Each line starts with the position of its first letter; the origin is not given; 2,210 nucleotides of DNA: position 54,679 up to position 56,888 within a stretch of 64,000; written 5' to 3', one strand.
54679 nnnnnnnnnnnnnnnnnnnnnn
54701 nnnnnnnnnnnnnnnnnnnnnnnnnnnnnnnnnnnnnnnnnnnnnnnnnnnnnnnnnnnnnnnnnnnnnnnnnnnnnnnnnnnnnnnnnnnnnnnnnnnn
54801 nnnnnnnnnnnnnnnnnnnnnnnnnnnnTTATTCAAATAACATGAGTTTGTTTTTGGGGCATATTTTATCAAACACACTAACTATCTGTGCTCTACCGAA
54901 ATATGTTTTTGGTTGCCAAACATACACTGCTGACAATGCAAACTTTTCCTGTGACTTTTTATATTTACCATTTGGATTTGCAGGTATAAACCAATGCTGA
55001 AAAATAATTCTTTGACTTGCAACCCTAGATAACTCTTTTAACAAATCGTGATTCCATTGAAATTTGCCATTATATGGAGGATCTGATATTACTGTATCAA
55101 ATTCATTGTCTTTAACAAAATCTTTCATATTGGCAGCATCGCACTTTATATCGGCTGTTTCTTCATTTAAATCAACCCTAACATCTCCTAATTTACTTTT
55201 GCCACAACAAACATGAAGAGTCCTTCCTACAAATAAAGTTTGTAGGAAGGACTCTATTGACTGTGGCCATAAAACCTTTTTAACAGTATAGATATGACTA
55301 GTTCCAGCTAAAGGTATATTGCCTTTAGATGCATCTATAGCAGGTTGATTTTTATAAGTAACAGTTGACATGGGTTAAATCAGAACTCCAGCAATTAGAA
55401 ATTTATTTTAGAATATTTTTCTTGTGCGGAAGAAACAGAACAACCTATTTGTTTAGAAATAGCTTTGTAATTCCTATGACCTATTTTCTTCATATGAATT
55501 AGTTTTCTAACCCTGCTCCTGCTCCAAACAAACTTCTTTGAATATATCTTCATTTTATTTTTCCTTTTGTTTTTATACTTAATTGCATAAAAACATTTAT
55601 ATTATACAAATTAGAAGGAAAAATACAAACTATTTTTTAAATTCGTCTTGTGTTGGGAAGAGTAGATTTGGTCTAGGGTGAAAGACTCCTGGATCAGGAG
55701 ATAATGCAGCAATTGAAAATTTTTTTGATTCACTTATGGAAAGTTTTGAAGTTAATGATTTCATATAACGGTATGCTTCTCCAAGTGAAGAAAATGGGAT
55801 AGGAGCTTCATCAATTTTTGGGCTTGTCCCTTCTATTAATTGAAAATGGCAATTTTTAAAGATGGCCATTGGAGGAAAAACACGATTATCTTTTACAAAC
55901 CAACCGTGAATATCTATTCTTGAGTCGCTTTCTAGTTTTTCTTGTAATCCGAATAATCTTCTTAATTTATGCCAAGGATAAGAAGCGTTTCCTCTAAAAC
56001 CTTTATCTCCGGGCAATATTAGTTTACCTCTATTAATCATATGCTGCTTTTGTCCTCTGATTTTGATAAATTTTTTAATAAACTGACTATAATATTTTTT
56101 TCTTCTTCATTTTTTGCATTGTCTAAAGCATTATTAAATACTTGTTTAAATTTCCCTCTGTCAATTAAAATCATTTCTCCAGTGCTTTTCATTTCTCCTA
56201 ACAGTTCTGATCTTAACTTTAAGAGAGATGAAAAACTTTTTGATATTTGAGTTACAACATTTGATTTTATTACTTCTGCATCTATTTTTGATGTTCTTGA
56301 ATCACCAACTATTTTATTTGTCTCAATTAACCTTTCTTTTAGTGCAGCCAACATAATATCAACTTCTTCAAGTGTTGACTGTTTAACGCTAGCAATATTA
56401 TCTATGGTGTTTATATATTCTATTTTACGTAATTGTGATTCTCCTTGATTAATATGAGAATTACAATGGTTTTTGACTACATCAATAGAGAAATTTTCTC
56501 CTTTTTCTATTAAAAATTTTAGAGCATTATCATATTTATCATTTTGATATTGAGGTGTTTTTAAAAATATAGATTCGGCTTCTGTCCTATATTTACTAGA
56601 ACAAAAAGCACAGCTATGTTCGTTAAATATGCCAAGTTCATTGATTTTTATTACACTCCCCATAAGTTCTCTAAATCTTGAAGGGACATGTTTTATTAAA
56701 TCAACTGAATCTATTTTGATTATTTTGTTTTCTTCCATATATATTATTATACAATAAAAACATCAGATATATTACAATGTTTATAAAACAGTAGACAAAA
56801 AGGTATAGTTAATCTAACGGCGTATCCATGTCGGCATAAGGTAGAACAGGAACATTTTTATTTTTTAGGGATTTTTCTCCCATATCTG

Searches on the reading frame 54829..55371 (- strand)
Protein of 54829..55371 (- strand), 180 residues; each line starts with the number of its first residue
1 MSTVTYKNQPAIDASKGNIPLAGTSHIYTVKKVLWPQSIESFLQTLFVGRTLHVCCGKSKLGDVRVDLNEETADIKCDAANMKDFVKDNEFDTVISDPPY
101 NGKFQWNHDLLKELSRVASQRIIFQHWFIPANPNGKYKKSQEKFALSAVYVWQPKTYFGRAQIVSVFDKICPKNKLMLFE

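Call 18: search_protein_families(library=pfam, proteins=[window:54829-55371:-], max_evalue=0.01)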
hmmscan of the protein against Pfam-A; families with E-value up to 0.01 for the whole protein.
window:54829-55371:- (180 aa): 3 families
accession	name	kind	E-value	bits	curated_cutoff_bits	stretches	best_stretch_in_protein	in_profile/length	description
PF05175.20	MTS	-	0.0015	18.7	23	1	68-122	75-130/170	Methyltransferase small domain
PF01170.24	UPF0020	-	0.005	17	22.3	1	75-109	105-140/197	RMKL-like, methyltransferase domain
PF07669.17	Eco57I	-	0.0078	16.7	25.3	1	73-112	57-100/171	Eco57I restriction-modification methylase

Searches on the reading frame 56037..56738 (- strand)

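Call 18: search_protein_families(library=pfam, proteins=[window:56037-56738:-], max_evalue=0.01)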
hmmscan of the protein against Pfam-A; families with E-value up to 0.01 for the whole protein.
window:56037-56738:- (233 aa): 1 family
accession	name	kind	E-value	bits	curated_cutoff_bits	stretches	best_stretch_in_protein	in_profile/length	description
PF07337.16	CagY_M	-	0.00092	19.2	21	1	205-228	6-26/32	DC-EC Repeat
